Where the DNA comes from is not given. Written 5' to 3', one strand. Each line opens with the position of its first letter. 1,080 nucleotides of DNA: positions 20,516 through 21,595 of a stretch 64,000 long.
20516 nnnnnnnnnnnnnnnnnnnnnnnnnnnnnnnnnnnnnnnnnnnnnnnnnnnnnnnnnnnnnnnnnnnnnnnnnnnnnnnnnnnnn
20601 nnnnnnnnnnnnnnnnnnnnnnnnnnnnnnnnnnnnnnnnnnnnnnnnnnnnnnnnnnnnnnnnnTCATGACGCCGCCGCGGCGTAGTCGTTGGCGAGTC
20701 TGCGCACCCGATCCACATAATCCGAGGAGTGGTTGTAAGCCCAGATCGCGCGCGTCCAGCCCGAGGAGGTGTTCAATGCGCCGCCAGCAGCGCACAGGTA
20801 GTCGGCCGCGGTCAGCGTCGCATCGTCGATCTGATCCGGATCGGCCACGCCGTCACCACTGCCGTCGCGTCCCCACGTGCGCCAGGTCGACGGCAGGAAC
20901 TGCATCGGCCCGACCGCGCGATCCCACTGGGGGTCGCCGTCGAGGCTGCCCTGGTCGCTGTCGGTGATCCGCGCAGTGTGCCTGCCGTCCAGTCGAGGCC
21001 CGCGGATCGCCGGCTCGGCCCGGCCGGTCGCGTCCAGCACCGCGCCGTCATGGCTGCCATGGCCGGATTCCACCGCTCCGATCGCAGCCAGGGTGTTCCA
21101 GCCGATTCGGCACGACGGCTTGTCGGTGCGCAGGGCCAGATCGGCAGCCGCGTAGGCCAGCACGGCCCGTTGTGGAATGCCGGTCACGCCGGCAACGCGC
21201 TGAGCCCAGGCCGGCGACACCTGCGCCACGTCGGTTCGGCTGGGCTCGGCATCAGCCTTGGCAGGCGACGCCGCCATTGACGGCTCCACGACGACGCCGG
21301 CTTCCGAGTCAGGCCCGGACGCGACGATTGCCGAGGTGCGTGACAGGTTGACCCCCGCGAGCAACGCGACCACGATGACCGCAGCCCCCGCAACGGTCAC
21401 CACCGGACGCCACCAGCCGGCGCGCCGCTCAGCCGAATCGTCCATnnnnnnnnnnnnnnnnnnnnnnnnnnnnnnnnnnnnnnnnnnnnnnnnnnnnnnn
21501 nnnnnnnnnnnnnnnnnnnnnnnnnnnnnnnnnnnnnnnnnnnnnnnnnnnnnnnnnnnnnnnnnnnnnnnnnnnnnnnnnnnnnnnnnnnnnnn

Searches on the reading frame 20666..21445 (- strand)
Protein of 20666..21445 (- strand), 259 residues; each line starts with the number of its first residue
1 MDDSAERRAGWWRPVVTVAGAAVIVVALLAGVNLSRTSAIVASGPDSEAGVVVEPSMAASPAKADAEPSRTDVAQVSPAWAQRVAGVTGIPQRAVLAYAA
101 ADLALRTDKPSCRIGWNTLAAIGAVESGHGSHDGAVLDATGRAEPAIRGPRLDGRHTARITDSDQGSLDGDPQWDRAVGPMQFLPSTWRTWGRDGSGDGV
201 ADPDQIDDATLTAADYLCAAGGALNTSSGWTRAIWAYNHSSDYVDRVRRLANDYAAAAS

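Call 3: search_protein_families(library=pfam, proteins=[window:20666-21445:-], max_evalue=0.01)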
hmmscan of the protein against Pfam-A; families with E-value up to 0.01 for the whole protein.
window:20666-21445:- (259 aa): 2 families
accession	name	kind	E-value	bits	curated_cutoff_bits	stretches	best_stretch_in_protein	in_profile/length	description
PF13406.11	SLT_2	-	2.9e-07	30.4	24.3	1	174-221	152-200/292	Transglycosylase SLT domain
PF01464.25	SLT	-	0.002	18.1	21.3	1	177-253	37-110/117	Transglycosylase SLT domain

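Call 4: search_protein_families(library=ncbifam, proteins=[window:20666-21445:-], max_evalue=0.01)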
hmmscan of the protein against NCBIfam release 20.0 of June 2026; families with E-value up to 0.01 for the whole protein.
window:20666-21445:- (259 aa): 3 families
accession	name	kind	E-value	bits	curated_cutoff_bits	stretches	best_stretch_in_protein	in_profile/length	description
TIGR02283.1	MltB_2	subfamily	1.5e-06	27.6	248.45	1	173-234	152-212/300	lytic murein transglycosylase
TIGR02282.1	MltB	equivalog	0.00034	19.9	281.4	1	177-223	151-198/290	lytic murein transglycosylase B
NF008029.0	PRK10760.1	equivalog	0.0097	15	449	0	162-221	205-262/359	lytic murein transglycosylase B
